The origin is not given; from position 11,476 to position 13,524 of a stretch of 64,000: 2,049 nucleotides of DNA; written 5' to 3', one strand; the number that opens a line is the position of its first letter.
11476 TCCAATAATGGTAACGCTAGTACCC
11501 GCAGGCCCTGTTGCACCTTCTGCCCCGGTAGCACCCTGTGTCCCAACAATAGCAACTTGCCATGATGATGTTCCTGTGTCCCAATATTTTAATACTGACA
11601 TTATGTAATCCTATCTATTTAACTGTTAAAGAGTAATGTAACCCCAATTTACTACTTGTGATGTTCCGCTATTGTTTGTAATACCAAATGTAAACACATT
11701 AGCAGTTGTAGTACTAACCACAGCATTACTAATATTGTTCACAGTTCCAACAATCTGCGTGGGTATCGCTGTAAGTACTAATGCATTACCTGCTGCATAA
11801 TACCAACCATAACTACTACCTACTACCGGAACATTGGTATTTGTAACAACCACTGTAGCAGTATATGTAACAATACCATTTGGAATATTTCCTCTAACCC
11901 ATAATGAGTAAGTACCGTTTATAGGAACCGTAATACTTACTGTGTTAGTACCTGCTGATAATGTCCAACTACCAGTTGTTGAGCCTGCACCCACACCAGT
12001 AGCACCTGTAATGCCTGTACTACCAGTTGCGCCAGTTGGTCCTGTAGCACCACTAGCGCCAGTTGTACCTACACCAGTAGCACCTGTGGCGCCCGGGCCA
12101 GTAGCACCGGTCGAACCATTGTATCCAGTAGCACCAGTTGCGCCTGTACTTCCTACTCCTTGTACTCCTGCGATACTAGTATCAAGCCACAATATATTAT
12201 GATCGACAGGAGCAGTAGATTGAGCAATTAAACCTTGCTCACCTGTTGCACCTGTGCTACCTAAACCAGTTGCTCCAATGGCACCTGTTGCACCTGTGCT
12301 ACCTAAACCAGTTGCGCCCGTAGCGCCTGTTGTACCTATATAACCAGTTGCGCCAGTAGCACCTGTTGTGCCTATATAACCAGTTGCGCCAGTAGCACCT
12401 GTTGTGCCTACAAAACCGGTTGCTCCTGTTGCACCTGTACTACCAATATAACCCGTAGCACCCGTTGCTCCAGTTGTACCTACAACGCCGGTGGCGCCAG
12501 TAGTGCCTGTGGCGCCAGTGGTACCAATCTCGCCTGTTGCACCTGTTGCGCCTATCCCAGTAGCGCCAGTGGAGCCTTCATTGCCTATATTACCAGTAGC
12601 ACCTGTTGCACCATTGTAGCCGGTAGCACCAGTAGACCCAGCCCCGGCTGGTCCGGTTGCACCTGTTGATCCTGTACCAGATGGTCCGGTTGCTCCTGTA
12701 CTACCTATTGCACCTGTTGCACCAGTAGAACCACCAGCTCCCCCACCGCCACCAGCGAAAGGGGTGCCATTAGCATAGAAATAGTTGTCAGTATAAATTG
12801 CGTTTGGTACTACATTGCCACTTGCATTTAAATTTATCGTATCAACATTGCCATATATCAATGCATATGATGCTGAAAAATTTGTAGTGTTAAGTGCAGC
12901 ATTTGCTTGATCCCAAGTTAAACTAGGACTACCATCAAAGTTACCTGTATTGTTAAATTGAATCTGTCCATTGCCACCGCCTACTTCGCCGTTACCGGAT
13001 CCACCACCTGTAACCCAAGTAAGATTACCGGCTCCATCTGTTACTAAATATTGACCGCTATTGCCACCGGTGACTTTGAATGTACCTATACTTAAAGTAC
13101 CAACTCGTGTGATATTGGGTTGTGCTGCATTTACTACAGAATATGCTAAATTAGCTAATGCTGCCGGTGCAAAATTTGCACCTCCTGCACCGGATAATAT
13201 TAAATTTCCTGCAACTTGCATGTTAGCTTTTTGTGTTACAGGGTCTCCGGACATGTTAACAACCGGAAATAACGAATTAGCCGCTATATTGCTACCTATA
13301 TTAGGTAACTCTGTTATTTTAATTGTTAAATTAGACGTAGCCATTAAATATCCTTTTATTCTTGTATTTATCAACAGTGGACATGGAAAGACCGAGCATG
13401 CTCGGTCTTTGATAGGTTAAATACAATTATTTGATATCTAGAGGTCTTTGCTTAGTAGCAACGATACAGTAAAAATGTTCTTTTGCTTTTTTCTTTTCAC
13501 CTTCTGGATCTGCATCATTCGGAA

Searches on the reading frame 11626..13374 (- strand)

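Call 66: search_protein_families(library=phrogs, proteins=[window:11626-13374:-], max_evalue=0.00001)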
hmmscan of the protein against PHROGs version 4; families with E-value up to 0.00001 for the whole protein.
window:11626-13374:- (582 aa): 13 families
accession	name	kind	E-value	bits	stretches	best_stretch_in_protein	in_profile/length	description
phrog_6320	-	tail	4e-29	102.9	2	275-381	107-209/745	tail fiber protein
phrog_5073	-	tail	2.5e-24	87.2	3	275-382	261-370/519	tail fiber protein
phrog_29268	-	unknown function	7.7e-23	81.5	2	275-383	421-534/653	-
phrog_3420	-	unknown function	1.1e-22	80.5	1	208-566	136-471/929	-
phrog_28263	-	tail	1.7e-21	76.3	1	164-483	547-867/1400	tail fiber protein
phrog_819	-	tail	2.7e-18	66.6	1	275-462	490-715/1024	tail protein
phrog_8745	-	tail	2.8e-18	65.7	2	277-385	1382-1489/1803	tail fiber protein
phrog_36982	-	unknown function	9.2e-18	64.5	2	65-329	394-658/944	-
phrog_34255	-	unknown function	1.6e-13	50.4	1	154-388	189-429/1044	-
phrog_18350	-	tail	2e-12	48.4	1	276-377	100-203/253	tail fiber protein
phrog_366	-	tail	1.9e-10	41.8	0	258-332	309-384/474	tail fiber protein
phrog_1806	-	tail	4e-08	33.9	0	207-320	116-230/276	collagen like minor tail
phrog_26246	-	tail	1.5e-07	31.9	1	147-326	37-209/329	tail protein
